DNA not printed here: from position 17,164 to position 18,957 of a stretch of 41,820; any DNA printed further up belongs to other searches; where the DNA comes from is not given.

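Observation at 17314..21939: DPA-like polyprenyl-phosphate-arabinofuranose donor pathway coupled to GT-C transferases outside the Corynebacteriales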

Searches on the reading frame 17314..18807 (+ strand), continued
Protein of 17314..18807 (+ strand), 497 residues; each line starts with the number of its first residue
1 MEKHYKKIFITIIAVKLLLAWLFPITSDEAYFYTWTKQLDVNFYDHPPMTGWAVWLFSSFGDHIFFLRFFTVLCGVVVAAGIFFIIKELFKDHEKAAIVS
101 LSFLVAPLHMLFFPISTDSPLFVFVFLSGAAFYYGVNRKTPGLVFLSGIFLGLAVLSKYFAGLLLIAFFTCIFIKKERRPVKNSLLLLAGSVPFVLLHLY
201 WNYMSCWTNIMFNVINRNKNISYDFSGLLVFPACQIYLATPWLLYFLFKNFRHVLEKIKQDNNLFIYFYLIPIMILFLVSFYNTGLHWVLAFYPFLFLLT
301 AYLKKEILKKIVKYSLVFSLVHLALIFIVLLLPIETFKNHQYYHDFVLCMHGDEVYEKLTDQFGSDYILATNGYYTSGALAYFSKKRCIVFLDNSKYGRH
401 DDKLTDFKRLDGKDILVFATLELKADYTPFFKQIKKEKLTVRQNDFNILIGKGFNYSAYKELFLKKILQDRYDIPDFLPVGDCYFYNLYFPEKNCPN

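Call 67: search_solved_structures(query=A2, max_evalue=1, show_alignments=1)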
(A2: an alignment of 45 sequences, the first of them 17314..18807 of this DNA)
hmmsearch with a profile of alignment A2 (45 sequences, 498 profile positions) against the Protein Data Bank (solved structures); distinct sequences matched with E-value up to 1: 1.
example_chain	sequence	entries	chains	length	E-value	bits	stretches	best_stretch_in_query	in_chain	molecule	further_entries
5ezm_A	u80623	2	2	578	0.0061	18.6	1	40-286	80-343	4-amino-4-deoxy-L-arabinose transferase or related glycosyltransferases of PMT family | 4-amino-4-deoxy-L-arabinose (L-Ara4N) transferase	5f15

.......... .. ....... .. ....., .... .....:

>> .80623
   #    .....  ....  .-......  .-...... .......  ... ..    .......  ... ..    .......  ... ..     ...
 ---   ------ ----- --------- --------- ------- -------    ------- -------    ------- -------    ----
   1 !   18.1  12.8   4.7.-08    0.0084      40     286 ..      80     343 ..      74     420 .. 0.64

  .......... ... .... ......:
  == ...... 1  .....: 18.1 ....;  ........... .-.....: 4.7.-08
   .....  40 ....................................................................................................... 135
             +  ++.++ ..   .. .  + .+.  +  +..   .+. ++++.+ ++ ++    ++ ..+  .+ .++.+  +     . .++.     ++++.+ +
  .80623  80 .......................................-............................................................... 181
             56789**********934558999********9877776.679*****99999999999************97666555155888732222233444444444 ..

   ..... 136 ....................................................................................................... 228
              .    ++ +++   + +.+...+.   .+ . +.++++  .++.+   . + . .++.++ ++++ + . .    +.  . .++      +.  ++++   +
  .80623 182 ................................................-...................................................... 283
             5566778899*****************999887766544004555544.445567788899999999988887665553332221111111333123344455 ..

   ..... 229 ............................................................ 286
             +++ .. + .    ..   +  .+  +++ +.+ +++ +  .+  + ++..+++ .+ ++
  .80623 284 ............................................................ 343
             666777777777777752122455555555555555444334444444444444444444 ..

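Call 73: find_encoding_contigs(protein=P0176, flank=10000, max_places=1)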
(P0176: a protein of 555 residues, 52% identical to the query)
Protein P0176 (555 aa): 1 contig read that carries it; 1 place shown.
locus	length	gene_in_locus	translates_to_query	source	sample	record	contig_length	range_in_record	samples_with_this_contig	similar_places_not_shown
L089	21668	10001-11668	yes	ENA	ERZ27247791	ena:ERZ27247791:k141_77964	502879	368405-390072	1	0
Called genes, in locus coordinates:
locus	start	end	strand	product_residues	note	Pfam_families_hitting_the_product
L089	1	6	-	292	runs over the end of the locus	-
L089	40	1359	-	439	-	PF00850:Hist_deacetyl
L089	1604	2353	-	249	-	-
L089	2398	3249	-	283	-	PF05378:Hydant_A_N, PF01968:Hydantoinase_A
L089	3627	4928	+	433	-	PF03951:Gln-synt_N, PF00120:Gln-synt_C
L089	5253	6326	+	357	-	PF04055:Radical_SAM, PF12544:LAM_C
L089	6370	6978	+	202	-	PF02663:FmdE, PF01258:zf-dskA_traR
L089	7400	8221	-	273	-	PF00378:ECH_1, PF16113:ECH_2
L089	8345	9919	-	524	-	PF13231:PMT_2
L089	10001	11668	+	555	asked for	PF02366:PMT (faint), PF13231:PMT_2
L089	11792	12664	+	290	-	PF00483:NTP_transferase, PF12804:NTP_transf_3, PF00535:Glycos_transf_2 (weak)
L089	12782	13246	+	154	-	-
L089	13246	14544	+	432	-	PF01565:FAD_binding_4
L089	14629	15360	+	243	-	PF00106:adh_short, PF13561:adh_short_C2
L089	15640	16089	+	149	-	PF02082:Rrf2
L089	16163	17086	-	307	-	PF00586:AIRS, PF02769:AIRS_C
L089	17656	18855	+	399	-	PF03739:LptF_LptG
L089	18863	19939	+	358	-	PF03739:LptF_LptG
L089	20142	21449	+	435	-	PF04413:Glycos_transf_N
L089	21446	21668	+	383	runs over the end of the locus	PF02606:LpxK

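Call 74: find_encoding_contigs(protein=P0162, flank=10000, max_places=1)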
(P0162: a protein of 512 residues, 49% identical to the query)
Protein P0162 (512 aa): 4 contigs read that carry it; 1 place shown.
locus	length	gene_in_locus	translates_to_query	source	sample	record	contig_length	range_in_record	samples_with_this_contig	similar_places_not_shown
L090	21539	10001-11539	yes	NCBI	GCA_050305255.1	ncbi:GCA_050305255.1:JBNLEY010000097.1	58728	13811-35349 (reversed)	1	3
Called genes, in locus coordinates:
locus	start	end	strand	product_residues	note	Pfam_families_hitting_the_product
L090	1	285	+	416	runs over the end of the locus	PF01808:AICARFT_IMPCHas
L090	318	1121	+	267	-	PF05401:NodS (weak), PF13489:Methyltransf_23, PF05175:MTS (weak), PF13847:Methyltransf_31 (weak), PF08241:Methyltransf_11 (weak), PF13649:Methyltransf_25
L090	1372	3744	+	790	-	PF08447:PAS_3, PF13188:PAS_8 (faint), PF00989:PAS, PF08448:PAS_4, PF13426:PAS_9, PF00512:HisKA, PF02518:HATPase_c, PF00072:Response_reg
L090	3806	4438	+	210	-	PF01810:LysE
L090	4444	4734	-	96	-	PF12797:Fer4_2 (weak), PF13237:Fer4_10, PF00037:Fer4, PF12837:Fer4_6 (weak), PF14697:Fer4_21 (weak), PF12800:Fer4_4 (faint), PF12838:Fer4_7, PF13187:Fer4_9, +1 more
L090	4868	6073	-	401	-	PF03599:CdhD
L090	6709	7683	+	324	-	PF01569:PAP2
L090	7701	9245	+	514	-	PF13231:PMT_2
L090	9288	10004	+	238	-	PF00535:Glycos_transf_2, PF10111:Glyco_tranf_2_2 (weak), PF13641:Glyco_tranf_2_3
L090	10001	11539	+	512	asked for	PF13231:PMT_2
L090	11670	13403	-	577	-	PF01039:Carboxyl_trans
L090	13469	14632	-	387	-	PF02771:Acyl-CoA_dh_N, PF02770:Acyl-CoA_dh_M, PF00441:Acyl-CoA_dh_1, PF08028:Acyl-CoA_dh_2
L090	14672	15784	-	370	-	PF00155:Aminotran_1_2, PF01041:DegT_DnrJ_EryC1, PF01053:Cys_Met_Meta_PP (weak)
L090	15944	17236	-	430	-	PF02775:TPP_enzyme_C, PF01558:POR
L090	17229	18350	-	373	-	PF01855:POR_N, PF02780:Transketolase_C (faint), PF17147:PFOR_II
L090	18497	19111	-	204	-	PF00392:GntR (weak), PF07729:FCD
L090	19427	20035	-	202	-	PF00106:adh_short (faint), PF01370:Epimerase (weak), PF04321:RmlD_sub_bind (faint), PF08659:KR (faint), PF13561:adh_short_C2, PF23441:SDR (weak)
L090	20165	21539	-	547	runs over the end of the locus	PF00501:AMP-binding, PF13193:AMP-binding_C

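Call 81: find_encoding_contigs(protein=P0121, flank=10000, max_places=3)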
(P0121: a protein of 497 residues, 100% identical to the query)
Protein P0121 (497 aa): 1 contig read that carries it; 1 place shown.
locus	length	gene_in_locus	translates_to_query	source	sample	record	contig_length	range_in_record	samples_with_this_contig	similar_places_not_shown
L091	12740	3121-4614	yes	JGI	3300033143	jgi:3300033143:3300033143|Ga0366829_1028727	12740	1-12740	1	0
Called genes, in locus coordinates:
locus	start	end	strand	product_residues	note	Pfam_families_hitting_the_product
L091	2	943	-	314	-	?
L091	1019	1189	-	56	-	-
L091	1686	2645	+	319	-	PF00056:Ldh_1_N, PF01266:DAO (weak), PF02866:Ldh_1_C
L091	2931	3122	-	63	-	-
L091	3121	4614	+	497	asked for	PF02366:PMT (weak), PF13231:PMT_2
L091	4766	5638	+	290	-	PF01040:UbiA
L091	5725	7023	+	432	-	PF01565:FAD_binding_4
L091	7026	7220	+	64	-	-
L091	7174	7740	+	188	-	PF13561:adh_short_C2, PF00106:adh_short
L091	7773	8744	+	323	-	PF04055:Radical_SAM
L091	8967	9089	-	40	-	-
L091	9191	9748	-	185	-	PF08238:Sel1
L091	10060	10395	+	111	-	-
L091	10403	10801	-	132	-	PF00903:Glyoxalase, PF13669:Glyoxalase_4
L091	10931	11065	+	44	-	-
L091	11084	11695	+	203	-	PF13036:LpoB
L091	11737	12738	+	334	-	?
